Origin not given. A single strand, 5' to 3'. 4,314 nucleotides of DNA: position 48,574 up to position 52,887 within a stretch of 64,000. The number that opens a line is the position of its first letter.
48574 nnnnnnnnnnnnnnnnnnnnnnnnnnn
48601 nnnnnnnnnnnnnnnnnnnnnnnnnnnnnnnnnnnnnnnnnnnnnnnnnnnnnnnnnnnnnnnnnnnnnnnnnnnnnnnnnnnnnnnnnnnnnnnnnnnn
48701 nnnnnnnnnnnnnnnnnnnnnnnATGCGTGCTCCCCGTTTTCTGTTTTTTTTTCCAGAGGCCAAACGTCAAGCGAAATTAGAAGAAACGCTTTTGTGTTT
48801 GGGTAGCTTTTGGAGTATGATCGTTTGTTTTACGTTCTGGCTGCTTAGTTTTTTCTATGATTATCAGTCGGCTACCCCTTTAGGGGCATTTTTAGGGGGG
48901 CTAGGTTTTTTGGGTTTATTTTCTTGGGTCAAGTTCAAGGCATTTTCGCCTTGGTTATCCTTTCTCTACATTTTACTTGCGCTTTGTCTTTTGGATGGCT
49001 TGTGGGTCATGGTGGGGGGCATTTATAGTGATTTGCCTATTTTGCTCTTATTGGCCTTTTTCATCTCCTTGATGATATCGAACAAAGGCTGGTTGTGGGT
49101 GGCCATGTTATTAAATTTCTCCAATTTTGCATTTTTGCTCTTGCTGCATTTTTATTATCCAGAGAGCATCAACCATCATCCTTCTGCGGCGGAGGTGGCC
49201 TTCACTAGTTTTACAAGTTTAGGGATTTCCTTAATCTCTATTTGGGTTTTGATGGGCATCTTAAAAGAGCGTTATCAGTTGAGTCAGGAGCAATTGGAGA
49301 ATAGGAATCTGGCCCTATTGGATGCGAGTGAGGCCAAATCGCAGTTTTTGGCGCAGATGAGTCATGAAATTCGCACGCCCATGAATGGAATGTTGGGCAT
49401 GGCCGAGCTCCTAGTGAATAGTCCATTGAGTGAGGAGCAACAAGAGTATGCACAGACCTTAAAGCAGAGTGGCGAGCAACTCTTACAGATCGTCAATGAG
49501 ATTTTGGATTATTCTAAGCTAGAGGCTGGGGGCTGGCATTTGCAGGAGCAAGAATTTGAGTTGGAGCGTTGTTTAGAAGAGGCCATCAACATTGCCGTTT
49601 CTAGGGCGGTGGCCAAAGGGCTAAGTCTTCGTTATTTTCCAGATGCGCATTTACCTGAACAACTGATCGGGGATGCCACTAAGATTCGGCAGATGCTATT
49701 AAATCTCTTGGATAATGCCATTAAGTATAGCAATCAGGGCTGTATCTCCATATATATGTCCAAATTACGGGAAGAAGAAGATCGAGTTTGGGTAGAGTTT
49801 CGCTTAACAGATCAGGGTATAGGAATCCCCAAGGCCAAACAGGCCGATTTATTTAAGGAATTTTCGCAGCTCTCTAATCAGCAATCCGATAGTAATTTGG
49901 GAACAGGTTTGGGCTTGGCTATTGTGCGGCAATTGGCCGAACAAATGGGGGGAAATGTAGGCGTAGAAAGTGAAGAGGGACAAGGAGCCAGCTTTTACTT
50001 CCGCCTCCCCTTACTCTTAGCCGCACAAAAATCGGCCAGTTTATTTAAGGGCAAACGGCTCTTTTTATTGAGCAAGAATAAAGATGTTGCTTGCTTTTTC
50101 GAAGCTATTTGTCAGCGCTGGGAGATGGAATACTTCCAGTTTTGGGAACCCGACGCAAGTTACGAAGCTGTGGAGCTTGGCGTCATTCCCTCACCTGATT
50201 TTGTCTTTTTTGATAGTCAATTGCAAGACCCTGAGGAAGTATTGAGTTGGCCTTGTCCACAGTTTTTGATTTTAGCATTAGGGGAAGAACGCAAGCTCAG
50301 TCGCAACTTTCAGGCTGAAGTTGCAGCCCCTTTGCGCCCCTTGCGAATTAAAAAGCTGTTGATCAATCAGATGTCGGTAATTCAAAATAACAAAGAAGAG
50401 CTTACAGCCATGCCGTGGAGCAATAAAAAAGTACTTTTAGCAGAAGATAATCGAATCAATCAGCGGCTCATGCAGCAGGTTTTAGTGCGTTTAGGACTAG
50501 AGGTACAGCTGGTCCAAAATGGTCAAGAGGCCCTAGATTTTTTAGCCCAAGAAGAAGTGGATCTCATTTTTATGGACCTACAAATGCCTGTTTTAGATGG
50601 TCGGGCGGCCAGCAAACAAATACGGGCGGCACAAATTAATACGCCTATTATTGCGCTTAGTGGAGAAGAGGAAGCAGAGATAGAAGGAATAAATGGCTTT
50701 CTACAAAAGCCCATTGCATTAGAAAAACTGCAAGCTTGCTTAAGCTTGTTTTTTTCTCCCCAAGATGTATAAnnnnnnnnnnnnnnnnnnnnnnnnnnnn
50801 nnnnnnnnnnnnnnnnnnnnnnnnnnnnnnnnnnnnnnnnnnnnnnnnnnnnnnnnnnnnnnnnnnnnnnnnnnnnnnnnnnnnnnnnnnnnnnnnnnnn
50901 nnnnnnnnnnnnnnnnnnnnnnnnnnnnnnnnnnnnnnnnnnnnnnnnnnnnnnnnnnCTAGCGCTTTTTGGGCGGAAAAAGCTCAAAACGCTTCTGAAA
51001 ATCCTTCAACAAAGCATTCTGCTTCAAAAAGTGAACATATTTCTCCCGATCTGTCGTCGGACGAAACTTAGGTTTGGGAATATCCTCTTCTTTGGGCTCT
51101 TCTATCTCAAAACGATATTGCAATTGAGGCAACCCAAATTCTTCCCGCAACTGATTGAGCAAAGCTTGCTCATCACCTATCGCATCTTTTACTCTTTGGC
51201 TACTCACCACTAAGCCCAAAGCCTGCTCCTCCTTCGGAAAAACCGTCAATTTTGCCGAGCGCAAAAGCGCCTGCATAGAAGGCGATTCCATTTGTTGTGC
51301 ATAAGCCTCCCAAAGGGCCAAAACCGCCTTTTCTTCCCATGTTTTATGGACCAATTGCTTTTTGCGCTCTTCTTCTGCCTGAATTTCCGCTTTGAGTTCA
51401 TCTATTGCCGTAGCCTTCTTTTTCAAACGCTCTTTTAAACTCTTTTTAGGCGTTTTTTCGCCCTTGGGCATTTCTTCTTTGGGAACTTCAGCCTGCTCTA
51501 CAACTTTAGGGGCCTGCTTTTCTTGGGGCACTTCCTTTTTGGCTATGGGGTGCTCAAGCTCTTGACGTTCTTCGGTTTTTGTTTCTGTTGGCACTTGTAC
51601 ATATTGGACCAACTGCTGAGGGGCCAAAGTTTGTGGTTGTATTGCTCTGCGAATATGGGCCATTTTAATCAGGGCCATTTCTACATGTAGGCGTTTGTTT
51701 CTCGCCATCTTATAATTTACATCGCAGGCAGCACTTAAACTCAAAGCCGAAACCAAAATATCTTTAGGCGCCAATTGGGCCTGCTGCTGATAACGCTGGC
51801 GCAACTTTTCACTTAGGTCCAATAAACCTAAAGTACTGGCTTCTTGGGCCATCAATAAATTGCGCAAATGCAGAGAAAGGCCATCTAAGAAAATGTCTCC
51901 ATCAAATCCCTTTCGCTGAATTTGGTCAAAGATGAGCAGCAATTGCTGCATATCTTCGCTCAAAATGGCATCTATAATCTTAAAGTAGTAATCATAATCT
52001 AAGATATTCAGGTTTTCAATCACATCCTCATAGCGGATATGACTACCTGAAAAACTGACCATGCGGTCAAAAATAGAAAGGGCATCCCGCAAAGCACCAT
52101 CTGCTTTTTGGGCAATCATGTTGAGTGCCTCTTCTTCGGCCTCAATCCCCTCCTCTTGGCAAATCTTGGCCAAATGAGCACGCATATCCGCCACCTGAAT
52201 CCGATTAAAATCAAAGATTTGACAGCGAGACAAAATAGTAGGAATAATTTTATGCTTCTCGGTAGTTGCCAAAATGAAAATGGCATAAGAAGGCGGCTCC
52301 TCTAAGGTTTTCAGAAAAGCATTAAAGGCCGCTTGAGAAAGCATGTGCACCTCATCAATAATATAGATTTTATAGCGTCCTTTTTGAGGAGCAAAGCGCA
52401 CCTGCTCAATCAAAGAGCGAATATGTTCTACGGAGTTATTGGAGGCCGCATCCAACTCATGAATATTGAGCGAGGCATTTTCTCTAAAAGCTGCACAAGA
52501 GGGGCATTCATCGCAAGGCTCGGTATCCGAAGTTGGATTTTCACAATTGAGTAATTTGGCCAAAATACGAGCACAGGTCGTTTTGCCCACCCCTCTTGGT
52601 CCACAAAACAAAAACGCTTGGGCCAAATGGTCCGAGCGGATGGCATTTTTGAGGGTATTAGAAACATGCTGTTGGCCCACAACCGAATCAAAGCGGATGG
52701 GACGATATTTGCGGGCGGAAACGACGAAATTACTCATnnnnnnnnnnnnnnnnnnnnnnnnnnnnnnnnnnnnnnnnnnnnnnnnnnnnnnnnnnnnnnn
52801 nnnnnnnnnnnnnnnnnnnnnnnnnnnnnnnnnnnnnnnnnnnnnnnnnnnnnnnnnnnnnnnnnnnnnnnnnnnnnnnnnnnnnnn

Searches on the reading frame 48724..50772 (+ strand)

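Call 32: search_protein_families(library=pfam, proteins=[window:48724-50772:+], max_evalue=0.00001)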
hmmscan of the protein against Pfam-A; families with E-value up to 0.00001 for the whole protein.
window:48724-50772:+ (682 aa): 3 families
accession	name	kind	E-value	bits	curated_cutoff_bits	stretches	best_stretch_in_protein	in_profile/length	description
PF02518.31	HATPase_c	-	5.4e-29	101.3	26.4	1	316-430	1-109/111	Histidine kinase-, DNA gyrase B-, and HSP90-like ATPase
PF00512.31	HisKA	-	1.2e-23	83.3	26.9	1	204-269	1-66/66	His Kinase A (phospho-acceptor) domain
PF00072.30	Response_reg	-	5.1e-22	78.6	30.2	1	570-672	1-109/111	Response regulator receiver domain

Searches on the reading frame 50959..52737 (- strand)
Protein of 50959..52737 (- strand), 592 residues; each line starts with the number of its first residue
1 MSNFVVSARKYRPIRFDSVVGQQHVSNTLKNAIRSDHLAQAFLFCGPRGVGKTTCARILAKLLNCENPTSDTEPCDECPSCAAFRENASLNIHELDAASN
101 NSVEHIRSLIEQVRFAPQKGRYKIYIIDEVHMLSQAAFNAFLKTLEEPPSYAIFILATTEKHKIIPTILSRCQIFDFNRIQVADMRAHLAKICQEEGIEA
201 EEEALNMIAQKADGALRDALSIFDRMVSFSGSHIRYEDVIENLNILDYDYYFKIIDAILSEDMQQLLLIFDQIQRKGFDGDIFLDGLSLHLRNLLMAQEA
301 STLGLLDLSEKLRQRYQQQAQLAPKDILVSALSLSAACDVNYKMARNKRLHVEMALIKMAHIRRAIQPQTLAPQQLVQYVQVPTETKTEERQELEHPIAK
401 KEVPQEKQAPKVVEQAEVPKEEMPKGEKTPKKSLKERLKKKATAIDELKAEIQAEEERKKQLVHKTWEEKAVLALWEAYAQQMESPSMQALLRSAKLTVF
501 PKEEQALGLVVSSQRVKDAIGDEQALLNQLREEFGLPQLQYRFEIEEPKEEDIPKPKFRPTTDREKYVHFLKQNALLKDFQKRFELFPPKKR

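Call 32: search_protein_families(library=pfam, proteins=[window:50959-52737:-], max_evalue=0.00001)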
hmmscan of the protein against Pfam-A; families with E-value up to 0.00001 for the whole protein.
window:50959-52737:- (592 aa): 8 families
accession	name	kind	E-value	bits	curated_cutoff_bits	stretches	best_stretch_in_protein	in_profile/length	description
PF13177.12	DNA_pol3_delta2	-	9e-47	159.5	27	1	21-180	1-160/161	DNA polymerase III, delta subunit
PF22608.2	DNAX_ATPase_lid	-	2.7e-13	49.9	27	1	186-230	3-47/49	DNA polymerase III clamp loader subunit, ATPase lid domain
PF00004.35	AAA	-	1.2e-12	48.9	21.2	1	43-174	2-125/131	ATPase family associated with various cellular activities (AAA)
PF12169.13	DNA_pol3_gamma3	-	7.9e-09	35.9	24.4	1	243-371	10-139/143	DNA polymerase III subunits gamma and tau domain III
PF13401.12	AAA_22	-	7.6e-08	33.2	27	1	39-146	5-109/130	AAA domain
PF21960.2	RCF1-5-like_lid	-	1.5e-06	28.5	27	1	189-220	3-35/43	RCF1/5-like, AAA+ ATPase lid domain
PF13173.12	AAA_14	-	2.7e-06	27.8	27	0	41-155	4-95/129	AAA domain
PF05496.18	RuvB_N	-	3.3e-06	27.4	27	0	12-66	2-60/159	Holliday junction DNA helicase RuvB P-loop domain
